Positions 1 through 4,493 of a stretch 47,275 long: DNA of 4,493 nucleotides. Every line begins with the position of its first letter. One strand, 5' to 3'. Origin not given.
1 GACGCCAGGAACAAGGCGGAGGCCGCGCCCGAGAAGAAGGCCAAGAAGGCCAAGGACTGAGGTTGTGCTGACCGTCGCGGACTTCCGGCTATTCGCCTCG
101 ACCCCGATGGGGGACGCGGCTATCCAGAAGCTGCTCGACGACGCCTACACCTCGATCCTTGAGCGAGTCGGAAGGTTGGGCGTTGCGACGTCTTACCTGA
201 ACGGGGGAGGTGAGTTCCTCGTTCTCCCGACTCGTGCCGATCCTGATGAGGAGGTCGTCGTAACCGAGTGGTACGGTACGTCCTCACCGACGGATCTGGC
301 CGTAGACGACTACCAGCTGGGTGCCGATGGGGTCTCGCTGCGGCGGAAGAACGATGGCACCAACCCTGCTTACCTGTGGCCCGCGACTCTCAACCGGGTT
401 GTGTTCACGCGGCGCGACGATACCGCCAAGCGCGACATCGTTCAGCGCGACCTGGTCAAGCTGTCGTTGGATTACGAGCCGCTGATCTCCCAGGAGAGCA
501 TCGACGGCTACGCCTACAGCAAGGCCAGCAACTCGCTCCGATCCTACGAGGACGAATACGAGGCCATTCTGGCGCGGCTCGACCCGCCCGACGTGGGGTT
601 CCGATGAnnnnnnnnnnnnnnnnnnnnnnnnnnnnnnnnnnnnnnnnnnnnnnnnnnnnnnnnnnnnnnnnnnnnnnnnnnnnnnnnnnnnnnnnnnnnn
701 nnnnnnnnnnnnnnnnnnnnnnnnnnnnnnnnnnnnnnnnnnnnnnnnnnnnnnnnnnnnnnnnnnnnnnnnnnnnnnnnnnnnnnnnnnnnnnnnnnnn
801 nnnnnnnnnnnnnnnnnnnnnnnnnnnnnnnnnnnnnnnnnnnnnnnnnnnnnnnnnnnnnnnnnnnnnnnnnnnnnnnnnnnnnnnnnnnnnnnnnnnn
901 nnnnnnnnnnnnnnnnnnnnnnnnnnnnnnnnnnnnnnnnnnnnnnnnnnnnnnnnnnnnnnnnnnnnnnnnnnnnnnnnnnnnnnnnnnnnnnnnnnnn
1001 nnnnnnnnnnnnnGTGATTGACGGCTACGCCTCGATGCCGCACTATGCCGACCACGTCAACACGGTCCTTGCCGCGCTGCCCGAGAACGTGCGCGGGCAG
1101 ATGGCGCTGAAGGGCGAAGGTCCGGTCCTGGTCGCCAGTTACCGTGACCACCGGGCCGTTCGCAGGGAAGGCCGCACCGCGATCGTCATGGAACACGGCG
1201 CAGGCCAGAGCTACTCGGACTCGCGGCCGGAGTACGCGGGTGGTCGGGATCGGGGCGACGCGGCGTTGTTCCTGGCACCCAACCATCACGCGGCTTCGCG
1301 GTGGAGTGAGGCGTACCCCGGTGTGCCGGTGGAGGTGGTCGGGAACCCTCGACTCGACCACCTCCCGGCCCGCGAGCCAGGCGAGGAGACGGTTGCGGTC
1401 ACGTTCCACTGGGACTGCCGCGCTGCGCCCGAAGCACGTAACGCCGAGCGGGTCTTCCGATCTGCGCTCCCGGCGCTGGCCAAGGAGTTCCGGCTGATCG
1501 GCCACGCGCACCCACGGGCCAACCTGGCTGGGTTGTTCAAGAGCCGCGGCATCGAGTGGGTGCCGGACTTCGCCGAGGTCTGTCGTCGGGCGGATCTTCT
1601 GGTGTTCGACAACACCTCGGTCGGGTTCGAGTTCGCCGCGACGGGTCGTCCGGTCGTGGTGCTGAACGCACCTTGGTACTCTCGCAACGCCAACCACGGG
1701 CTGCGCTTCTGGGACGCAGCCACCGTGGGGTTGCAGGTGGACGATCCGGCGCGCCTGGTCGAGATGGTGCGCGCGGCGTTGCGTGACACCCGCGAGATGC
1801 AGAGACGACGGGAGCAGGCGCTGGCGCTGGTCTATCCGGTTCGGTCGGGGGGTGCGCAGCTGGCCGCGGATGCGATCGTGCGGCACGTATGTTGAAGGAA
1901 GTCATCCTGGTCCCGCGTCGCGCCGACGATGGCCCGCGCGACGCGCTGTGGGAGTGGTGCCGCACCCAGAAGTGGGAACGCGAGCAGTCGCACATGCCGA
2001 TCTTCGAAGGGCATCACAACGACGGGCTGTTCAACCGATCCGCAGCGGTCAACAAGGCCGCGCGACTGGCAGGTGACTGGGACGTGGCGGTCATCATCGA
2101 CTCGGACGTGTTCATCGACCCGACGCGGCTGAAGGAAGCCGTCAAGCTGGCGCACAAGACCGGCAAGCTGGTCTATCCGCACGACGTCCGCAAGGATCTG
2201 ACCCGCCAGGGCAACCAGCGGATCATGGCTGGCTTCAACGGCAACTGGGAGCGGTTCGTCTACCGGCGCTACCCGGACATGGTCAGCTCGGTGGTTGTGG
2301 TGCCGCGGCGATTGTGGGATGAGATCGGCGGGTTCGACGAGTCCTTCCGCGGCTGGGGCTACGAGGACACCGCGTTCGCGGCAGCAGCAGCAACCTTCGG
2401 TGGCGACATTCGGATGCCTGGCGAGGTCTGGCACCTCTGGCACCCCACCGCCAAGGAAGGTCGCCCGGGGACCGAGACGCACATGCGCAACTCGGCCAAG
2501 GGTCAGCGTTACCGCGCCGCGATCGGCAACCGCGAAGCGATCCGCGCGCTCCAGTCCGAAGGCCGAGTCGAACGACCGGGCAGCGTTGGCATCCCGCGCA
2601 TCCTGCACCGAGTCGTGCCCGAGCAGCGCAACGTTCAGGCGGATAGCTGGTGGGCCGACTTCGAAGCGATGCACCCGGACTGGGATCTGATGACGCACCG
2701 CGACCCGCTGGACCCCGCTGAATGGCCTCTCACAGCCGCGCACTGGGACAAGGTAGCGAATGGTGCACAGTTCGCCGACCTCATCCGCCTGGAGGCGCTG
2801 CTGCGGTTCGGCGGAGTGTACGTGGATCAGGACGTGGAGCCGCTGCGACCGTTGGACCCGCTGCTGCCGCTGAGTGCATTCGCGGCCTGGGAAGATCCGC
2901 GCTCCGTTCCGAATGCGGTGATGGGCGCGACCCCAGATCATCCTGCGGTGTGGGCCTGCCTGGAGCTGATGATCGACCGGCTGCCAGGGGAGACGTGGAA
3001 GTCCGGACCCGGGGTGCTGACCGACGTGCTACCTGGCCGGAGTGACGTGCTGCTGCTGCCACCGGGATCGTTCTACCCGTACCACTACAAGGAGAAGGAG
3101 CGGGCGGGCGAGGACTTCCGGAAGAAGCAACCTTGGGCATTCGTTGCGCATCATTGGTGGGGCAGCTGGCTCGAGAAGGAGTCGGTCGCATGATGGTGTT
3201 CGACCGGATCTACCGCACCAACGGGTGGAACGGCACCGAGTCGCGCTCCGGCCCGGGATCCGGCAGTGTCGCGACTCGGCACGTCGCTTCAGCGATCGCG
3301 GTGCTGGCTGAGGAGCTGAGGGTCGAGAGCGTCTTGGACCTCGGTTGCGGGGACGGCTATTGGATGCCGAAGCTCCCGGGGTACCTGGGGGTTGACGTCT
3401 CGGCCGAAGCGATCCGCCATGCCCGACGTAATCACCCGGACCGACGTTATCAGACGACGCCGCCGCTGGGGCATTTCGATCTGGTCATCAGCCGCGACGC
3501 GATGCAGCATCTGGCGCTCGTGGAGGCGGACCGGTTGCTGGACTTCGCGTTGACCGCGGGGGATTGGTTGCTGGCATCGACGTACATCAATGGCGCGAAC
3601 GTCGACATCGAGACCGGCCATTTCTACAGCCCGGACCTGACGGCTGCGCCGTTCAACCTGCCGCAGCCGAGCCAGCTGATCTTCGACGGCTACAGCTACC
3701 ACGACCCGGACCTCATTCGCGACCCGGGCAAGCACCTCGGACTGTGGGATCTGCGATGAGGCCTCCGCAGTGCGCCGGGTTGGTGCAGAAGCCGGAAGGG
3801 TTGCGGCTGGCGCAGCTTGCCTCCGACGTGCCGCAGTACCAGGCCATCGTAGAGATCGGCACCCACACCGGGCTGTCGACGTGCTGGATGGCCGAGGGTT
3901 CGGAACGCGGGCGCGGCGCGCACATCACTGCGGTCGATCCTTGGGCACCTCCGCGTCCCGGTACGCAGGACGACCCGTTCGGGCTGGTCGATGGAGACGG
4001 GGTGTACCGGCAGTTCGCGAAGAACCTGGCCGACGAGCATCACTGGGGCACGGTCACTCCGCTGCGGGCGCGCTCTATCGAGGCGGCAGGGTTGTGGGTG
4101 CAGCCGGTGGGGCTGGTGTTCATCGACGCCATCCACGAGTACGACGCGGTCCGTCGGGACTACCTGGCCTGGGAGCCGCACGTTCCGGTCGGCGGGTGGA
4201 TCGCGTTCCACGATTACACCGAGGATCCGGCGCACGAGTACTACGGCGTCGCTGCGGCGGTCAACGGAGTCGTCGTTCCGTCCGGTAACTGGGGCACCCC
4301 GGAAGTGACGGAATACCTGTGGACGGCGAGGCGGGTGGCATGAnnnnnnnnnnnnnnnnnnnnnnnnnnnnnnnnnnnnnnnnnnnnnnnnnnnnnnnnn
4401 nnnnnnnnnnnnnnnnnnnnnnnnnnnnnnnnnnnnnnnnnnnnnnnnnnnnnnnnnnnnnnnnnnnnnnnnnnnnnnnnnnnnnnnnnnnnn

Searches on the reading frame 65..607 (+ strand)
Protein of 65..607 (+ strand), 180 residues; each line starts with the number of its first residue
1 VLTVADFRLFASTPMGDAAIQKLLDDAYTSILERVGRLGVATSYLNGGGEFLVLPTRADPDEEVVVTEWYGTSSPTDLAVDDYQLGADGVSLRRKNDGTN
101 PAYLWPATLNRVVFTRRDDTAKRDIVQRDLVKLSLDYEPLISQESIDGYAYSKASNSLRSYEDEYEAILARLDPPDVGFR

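Call 26: search_protein_families(library=pfam, alignment_id=A1, max_evalue=0.0001)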
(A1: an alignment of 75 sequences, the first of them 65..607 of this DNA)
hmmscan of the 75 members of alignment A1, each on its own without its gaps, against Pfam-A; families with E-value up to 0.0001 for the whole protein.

A. member 1, window:65-607:+ (180 aa): 0 families

B. families by the number of members that match (of 75 scanned): 34 families (the first 25 are shown)
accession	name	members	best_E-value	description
PF14279.12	HNH_5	2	7.3e-08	HNH endonuclease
PF04860.17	Phage_portal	1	1.9e-37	Phage portal protein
PF20441.4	TerL_nuclease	1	7.5e-35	Terminase large subunit, endonuclease domain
PF01343.23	Peptidase_S49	1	6.3e-34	Peptidase family S49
PF03837.19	RecT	1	8.1e-32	RecT family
PF05065.19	Phage_capsid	1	8.3e-31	Phage capsid family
PF10145.14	PhageMin_Tail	1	3.9e-30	Phage-related minor tail protein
PF03354.21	TerL_ATPase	1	3.9e-28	Terminase large subunit, ATPase domain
PF13578.12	Methyltransf_24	1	2.6e-24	Methyltransferase domain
PF18751.7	Ploopntkinase3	1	2e-22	P-loop Nucleotide Kinase3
PF12851.13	Tet_JBP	1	1e-17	Oxygenase domain of the 2OGFeDO superfamily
PF09588.16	YqaJ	1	3.8e-16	YqaJ-like viral recombinase domain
PF02086.21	MethyltransfD12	1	4.4e-16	D12 class N6 adenine-specific DNA methyltransferase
PF13489.12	Methyltransf_23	1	1.3e-09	Methyltransferase domain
PF03330.24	DPBB_1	1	2e-09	Lytic transglycolase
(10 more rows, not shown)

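Call 27: search_protein_families(library=phrogs, alignment_id=A1, max_evalue=1e-8)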
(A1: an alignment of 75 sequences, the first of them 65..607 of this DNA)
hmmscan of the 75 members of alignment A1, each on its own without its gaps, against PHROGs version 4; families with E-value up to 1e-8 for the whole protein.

A. member 1, window:65-607:+ (180 aa): 0 families

B. families by the number of members that match (of 75 scanned): 56 families (the first 25 are shown)
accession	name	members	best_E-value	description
phrog_9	-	1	1.6e-148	terminase large subunit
phrog_53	-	1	3.1e-80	head maturation protease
phrog_2699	-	1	1.1e-79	terminase large subunit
phrog_434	-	1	4.7e-62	RecE-like recombination exonuclease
phrog_56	-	1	7.5e-60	DNA methyltransferase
phrog_10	-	1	2e-54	major head protein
phrog_24024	-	1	3.1e-53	-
phrog_991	-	1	5.4e-49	tail length tape measure protein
phrog_148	-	1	1.8e-45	RecT-like ssDNA annealing protein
phrog_2662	-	1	9.3e-42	portal protein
phrog_4914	-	1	1.5e-38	terminase large subunit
phrog_12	-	1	4.3e-37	portal protein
phrog_28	-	1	7.8e-37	tail length tape measure protein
phrog_1533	-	1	2e-36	tail length tape measure protein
phrog_1272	-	1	4.5e-33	tail length tape measure protein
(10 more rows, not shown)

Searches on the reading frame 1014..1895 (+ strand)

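Call 29: search_protein_families(library=pfam, proteins=[window:1014-1895:+], max_evalue=0.001)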
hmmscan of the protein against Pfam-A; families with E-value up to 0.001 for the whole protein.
window:1014-1895:+ (293 aa): 1 family
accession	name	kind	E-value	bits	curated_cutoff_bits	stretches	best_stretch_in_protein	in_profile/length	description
PF04464.20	Glyphos_transf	-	1.4e-07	31.2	22.1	1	184-281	259-357/367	CDP-Glycerol:Poly(glycerophosphate) glycerophosphotransferase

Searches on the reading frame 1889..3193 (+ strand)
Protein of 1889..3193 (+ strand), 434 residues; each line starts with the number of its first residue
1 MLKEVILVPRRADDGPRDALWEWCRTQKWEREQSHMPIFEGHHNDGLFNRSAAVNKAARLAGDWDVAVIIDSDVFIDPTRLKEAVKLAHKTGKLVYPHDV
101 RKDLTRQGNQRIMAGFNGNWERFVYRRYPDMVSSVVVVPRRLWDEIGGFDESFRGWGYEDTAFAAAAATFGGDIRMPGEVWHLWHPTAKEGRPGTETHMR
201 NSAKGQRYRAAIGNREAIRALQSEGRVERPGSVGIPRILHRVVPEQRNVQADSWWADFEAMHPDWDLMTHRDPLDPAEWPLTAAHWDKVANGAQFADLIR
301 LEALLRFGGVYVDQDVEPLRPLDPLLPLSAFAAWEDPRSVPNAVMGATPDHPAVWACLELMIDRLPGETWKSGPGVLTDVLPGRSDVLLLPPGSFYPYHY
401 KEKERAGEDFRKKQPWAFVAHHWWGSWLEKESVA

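Call 29: search_protein_families(library=pfam, proteins=[window:1889-3193:+], max_evalue=0.001)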
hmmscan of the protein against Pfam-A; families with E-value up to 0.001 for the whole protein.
window:1889-3193:+ (434 aa): 4 families
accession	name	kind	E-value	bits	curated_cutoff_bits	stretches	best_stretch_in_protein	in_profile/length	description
PF04488.21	Gly_transf_sug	-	7.3e-09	36.7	23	1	272-330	40-91/93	Glycosyltransferase sugar-binding region containing DXD motif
PF02709.20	Glyco_transf_7C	-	7.5e-08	32.4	23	1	126-177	14-65/78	N-terminal domain of galactosyltransferase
PF10111.15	Glyco_tranf_2_2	-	5.4e-06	26.5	27.3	1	132-164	164-196/276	Glycosyltransferase like family 2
PF00535.33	Glycos_transf_2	-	5e-05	23.7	23.3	1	12-119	33-132/168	Glycosyl transferase family 2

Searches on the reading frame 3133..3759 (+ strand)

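Call 29: search_protein_families(library=pfam, proteins=[window:3133-3759:+], max_evalue=0.001)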
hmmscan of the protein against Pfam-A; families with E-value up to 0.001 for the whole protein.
window:3133-3759:+ (208 aa): 5 families
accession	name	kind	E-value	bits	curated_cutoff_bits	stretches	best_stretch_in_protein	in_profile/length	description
PF13489.12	Methyltransf_23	-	1.3e-09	38.5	27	1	51-131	9-98/164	Methyltransferase domain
PF13649.12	Methyltransf_25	-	2.8e-07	31.6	27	1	67-136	1-86/97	Methyltransferase domain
PF08242.18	Methyltransf_12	-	2.2e-06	28.7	30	1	68-131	1-80/98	Methyltransferase domain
PF08241.18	Methyltransf_11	-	5.4e-06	27.4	21.2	1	68-131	1-82/95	Methyltransferase domain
PF13847.12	Methyltransf_31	-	0.00018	21.7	27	0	66-104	6-51/145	Methyltransferase domain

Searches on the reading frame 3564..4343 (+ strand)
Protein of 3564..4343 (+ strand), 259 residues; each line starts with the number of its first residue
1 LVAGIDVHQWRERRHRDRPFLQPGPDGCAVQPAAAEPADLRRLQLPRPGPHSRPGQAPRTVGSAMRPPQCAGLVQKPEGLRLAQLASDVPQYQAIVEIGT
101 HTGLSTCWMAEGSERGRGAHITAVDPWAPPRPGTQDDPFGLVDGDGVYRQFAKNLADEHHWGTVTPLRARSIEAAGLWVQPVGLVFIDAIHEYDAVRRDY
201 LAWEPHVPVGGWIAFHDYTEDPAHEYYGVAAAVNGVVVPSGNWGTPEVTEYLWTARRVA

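Call 29: search_protein_families(library=pfam, proteins=[window:3564-4343:+], max_evalue=0.001)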
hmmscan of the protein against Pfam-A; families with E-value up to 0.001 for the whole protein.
window:3564-4343:+ (259 aa): 1 family
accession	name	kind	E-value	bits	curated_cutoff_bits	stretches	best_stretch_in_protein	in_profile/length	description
PF13578.12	Methyltransf_24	-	2.6e-24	86.5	26.3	1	96-218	1-105/105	Methyltransferase domain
